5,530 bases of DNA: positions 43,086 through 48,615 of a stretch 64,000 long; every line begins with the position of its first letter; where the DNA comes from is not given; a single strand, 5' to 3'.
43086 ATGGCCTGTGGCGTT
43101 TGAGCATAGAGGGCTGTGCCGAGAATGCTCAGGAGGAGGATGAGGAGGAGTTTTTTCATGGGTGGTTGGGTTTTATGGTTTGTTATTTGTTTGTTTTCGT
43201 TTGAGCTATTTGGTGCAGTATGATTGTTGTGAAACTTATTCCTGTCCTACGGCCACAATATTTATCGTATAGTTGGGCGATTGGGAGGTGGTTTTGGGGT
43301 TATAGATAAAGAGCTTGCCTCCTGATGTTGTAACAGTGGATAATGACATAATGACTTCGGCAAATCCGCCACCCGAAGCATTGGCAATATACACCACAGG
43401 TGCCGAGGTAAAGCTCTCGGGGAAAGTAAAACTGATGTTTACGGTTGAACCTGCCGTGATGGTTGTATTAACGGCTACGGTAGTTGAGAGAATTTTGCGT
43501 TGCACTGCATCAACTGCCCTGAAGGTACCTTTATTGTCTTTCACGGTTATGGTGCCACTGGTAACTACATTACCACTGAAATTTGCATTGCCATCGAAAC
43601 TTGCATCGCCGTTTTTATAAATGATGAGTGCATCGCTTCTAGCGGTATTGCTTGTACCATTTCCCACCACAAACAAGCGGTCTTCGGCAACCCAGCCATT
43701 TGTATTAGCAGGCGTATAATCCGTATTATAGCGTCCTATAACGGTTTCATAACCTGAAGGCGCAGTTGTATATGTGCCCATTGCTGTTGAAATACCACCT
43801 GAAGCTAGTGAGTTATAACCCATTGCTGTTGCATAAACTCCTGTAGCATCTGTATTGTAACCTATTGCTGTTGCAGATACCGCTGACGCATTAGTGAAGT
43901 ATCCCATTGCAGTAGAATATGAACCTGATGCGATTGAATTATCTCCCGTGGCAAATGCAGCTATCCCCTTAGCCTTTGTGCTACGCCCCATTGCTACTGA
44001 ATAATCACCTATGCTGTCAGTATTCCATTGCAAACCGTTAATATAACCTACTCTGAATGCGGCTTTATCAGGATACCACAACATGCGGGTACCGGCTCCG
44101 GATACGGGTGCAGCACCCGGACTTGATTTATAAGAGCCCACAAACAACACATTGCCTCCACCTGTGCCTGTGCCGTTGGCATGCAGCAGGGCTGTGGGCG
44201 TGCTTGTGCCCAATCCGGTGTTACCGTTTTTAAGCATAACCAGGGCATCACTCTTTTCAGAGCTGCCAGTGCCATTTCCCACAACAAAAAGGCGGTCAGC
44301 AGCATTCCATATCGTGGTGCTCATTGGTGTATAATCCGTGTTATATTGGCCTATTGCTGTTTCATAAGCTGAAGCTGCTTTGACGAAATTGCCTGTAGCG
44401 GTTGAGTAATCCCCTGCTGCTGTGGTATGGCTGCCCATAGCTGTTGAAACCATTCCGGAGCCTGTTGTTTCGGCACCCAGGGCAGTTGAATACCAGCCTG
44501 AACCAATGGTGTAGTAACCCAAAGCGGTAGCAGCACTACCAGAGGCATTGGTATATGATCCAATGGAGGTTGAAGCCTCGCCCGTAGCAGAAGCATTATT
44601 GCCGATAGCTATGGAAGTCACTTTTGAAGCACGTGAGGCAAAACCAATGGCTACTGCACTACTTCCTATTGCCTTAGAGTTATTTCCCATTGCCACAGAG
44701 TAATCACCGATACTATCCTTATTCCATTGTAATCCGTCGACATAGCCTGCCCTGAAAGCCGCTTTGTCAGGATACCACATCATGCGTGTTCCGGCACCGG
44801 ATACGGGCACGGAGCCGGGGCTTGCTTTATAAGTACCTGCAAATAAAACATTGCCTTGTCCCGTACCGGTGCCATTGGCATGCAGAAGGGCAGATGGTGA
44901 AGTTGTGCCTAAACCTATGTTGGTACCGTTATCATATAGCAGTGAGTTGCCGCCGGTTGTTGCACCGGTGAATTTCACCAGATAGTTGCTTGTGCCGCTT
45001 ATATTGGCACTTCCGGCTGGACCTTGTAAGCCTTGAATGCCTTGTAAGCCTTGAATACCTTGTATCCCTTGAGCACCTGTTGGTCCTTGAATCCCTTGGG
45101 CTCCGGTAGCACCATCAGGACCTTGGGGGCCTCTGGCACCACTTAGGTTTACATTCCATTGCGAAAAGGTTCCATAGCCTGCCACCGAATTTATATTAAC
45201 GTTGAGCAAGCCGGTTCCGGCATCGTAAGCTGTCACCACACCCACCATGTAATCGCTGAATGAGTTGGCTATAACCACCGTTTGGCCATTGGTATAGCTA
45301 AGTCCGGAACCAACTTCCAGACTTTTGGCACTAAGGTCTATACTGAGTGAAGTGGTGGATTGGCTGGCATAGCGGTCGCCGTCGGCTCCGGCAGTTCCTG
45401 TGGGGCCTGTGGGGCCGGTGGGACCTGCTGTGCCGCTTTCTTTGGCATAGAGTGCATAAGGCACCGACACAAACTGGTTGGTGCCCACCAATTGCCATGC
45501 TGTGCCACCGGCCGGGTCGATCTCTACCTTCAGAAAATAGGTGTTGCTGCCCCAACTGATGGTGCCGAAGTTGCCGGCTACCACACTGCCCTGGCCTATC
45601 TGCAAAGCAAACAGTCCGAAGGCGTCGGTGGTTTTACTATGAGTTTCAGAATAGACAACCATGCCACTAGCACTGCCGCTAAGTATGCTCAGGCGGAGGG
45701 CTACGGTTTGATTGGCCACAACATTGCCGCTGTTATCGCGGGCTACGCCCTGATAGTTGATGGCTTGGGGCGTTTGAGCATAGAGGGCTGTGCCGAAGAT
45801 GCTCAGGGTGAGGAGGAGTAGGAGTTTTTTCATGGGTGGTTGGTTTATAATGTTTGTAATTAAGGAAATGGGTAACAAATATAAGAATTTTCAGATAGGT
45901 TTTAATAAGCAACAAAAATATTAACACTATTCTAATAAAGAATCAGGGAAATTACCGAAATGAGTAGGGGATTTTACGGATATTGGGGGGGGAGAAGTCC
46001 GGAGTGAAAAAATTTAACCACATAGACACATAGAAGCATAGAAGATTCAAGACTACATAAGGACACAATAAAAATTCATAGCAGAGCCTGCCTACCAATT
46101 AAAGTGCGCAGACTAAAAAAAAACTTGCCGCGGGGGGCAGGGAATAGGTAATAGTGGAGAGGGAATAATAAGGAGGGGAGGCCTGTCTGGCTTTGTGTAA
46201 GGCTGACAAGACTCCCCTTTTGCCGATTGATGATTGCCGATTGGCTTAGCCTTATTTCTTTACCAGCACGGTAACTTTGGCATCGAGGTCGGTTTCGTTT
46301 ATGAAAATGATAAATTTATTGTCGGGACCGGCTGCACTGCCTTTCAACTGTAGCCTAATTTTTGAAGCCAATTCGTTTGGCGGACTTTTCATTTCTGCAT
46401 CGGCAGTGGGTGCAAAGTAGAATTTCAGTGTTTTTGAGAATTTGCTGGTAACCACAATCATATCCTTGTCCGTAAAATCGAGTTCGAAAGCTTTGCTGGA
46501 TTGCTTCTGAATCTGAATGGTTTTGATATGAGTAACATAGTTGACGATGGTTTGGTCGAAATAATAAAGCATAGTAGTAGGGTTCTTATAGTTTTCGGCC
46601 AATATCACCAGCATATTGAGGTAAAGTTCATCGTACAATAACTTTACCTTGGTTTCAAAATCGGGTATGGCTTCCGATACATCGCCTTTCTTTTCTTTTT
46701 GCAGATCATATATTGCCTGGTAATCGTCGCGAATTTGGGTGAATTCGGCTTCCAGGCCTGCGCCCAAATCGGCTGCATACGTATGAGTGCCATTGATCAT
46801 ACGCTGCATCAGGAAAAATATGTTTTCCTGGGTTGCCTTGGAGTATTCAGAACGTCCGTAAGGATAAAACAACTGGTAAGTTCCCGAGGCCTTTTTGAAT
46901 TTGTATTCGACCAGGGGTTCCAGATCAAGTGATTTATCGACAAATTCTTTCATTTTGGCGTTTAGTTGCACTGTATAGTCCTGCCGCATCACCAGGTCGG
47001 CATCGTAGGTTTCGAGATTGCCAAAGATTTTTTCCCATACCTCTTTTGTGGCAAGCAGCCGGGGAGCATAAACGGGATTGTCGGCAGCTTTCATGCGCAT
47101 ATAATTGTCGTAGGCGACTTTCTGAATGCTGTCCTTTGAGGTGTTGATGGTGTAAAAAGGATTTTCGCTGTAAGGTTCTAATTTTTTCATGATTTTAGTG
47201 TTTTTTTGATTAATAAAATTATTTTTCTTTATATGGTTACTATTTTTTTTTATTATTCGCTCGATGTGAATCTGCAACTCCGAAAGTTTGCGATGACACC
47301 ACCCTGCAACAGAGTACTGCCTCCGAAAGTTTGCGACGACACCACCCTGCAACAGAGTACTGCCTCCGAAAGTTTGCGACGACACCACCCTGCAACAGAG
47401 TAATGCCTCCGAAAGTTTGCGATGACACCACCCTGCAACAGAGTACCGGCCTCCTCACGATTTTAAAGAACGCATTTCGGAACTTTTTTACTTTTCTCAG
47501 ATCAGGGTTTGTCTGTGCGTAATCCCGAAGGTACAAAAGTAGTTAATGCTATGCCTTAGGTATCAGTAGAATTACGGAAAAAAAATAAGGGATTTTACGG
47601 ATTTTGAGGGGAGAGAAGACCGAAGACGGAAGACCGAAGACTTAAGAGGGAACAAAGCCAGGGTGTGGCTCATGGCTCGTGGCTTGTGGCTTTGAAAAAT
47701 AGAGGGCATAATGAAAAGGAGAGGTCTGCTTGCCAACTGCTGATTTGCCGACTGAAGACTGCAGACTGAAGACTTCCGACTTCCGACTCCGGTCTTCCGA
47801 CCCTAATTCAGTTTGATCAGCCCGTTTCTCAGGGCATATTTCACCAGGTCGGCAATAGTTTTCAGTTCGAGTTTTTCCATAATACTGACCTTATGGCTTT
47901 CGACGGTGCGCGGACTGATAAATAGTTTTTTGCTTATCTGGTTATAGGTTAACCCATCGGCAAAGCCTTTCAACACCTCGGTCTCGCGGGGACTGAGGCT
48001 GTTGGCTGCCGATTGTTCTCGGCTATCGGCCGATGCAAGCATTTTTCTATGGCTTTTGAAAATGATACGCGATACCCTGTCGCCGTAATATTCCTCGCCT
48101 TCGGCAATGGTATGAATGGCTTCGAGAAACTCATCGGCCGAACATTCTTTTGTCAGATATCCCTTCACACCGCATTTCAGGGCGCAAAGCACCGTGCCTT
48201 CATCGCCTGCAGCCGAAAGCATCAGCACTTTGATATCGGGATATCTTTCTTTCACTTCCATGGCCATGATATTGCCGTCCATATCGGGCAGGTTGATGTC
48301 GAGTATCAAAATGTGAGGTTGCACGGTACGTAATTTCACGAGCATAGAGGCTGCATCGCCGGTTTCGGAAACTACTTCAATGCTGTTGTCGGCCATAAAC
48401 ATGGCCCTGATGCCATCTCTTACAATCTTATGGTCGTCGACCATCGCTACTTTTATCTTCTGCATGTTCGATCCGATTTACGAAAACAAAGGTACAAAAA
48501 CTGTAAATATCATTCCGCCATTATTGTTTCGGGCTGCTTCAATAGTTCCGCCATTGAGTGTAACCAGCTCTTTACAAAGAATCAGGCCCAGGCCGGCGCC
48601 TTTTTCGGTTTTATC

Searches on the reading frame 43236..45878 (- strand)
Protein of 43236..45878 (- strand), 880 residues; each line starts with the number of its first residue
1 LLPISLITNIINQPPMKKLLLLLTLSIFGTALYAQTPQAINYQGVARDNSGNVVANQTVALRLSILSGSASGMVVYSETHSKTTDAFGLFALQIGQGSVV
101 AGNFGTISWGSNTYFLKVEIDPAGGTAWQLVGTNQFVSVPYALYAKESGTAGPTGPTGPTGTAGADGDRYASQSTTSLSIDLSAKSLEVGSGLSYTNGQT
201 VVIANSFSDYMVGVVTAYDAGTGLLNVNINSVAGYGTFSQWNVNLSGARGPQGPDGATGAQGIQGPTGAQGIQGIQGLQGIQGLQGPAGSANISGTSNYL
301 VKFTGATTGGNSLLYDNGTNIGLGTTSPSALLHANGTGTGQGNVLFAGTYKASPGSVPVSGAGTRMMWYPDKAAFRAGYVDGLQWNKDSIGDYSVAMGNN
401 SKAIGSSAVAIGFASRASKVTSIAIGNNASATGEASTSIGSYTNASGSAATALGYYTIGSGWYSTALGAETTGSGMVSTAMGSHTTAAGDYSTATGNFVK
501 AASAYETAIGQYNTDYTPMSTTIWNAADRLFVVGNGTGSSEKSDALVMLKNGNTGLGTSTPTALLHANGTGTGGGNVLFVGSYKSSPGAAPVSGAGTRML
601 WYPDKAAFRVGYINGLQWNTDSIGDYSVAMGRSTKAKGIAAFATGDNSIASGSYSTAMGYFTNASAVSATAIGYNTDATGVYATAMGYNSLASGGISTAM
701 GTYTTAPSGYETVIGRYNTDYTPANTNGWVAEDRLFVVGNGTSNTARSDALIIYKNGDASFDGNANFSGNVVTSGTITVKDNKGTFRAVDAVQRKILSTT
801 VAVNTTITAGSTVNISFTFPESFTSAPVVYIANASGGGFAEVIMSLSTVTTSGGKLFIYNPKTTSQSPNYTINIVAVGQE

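Call 12: search_protein_families(library=pfam, proteins=[window:43236-45878:-], max_evalue=0.01)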
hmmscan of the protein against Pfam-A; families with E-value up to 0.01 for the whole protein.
window:43236-45878:- (880 aa): 2 families
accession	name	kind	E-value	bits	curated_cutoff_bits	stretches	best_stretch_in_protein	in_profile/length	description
PF05658.19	YadA_head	-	2.9e-25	88.5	25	5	650-676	1-27/27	YadA head domain repeat (2 copies)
PF01391.23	Collagen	-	1.3e-09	38.1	27.2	1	247-291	7-51/60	Collagen triple helix repeat (20 copies)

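Call 13: search_protein_families(library=ncbifam, proteins=[window:43236-45878:-], max_evalue=0.01)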
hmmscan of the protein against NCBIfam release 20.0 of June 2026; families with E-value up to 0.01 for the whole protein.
window:43236-45878:- (880 aa): 7 families
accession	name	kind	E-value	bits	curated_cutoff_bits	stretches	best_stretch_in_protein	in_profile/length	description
NF033481.2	auto_Ata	exception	1e-11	43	2500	2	389-511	543-657/1862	trimeric autotransporter adhesin Ata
NF053851.1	Bdello_MAT_N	subfamily_domain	1.2e-10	41.4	60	1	25-101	3-79/162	mosaic adhesive trimer family chimeric fiber protein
NF038329.2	gly_rich_SclB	equivalog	2e-07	30.3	325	1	247-295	132-180/442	LPXTG-anchored collagen-like adhesin Scl2/SclB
NF038330.1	adhesin_SclA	exception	2.2e-06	27.5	400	1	247-292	204-249/405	LPXTG-anchored collagen-like adhesin Scl1/SclA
NF033478.1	YadA_autotrans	exception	4.7e-06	25.9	750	2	390-511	102-223/459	trimeric autotransporter adhesin YadA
NF033477.2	EmaA_autotrans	exception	1e-05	23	3000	1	390-469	151-230/2100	collagen-binding adhesin autotransporter EmaA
NF040983.1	BimA_second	exception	0.00066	18.6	600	1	401-497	187-283/381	trimeric autotransporter actin-nucleating factor BimA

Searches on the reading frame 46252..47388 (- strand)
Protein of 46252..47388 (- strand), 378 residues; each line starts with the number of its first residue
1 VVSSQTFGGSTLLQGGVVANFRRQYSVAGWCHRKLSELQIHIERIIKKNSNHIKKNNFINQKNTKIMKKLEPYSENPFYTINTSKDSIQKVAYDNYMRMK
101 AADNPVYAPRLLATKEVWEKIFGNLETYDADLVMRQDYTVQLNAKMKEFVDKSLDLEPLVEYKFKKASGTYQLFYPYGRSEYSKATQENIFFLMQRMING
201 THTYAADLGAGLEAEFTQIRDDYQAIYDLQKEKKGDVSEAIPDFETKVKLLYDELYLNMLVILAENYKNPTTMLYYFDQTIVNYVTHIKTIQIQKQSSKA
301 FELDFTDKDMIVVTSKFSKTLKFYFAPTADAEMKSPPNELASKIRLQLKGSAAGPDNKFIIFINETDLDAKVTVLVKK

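Call 12: search_protein_families(library=pfam, proteins=[window:46252-47388:-], max_evalue=0.01)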
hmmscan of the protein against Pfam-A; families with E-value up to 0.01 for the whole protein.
window:46252-47388:- (378 aa): 0 families

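Call 13: search_protein_families(library=ncbifam, proteins=[window:46252-47388:-], max_evalue=0.01)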
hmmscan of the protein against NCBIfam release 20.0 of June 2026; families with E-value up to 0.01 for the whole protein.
window:46252-47388:- (378 aa): 1 family
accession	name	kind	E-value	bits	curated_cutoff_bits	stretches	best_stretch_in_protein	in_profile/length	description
NF002303.0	PRK01222.2-3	equivalog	0.0086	15.6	224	0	212-254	87-129/208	phosphoribosylanthranilate isomerase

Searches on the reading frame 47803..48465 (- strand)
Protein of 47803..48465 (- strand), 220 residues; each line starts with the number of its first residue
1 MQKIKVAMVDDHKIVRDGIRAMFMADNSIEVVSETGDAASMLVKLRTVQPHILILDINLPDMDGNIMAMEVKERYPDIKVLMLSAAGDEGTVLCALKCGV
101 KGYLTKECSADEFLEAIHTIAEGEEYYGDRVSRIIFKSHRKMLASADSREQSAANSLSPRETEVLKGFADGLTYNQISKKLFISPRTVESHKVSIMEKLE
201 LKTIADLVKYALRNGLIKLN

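Call 12: search_protein_families(library=pfam, proteins=[window:47803-48465:-], max_evalue=0.01)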
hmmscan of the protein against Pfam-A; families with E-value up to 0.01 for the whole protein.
window:47803-48465:- (220 aa): 5 families
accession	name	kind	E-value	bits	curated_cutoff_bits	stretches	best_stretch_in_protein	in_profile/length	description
PF00072.30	Response_reg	-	1.9e-22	80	30.2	1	6-117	1-110/111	Response regulator receiver domain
PF00196.25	GerE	-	2.4e-18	65.9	23.5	1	156-211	2-57/57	Bacterial regulatory proteins, luxR family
PF08281.18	Sigma70_r4_2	-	7.1e-05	22.8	25.7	1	152-192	6-47/54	Sigma-70, region 4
PF04545.22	Sigma70_r4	-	0.00053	19.9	24.1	1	155-199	3-48/50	Sigma-70, region 4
PF13384.12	HTH_23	-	0.0025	18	24.6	1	164-188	10-34/50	Homeodomain-like domain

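Call 13: search_protein_families(library=ncbifam, proteins=[window:47803-48465:-], max_evalue=0.01)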
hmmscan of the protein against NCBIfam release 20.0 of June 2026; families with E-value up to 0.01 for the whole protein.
window:47803-48465:- (220 aa): 107 families (the best 25 are shown)
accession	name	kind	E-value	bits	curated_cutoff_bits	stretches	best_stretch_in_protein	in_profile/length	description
NF052445.1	RespRegMctR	equivalog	3.7e-45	153.9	300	1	3-216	1-204/205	two-component system response regulator MctR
NF011896.0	PRK15369.1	equivalog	6e-40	137.1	242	1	1-217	1-210/211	two component system response regulator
NF047785.1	respo_reg_MadR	equivalog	3.9e-38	130.9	300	1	4-217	1-209/209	MadR family response regulator transcription factor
NF007935.0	PRK10651.1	equivalog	6.1e-35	120.4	250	1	3-203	6-202/216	two-component system response regulator NarL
NF007018.1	PRK09483.1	equivalog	1.5e-31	109.7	280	1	4-218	2-210/217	UvrY/SirA/GacA family response regulator transcription factor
NF007419.0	PRK09958.1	equivalog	4.5e-29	101.5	251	1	7-215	4-202/204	acid-sensing system DNA-binding response regulator EvgA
NF007403.0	PRK09935.1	equivalog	1.5e-28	99.9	271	1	1-215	1-208/210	fimbria biosynthesis transcriptional regulator FimZ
NF007685.0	PRK10360.1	equivalog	1.9e-28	99.6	258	1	4-208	2-189/196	response regulator transcription factor UhpA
NF007708.0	PRK10403.1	equivalog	9.2e-28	97.2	343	1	4-203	7-200/215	nitrate/nitrite response regulator protein NarP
NF006900.1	PRK09390.1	equivalog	8.7e-25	87.4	255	1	3-215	4-201/203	response regulator FixJ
NF008098.0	PRK10840.1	equivalog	4e-24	85.3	235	1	1-210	1-204/216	response regulator transcription factor RcsB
NF040749.1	tetrathio_RR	equivalog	2.7e-19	69.6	290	1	7-209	3-186/191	tetrathionate respiration response regulator TtrR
NF041830.1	RR_TF_ErdR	exception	4.2e-18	65.8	390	1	6-204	4-198/213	response regulator transcription factor ErdR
NF001965.0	PRK00742.1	subfamily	4.7e-17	62.2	293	1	1-122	1-125/357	chemotaxis-specific protein-glutamate methyltransferase CheB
NF041367.1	CheY_Halo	equivalog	2.2e-13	50.6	200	1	6-120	1-113/114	chemotaxis protein CheY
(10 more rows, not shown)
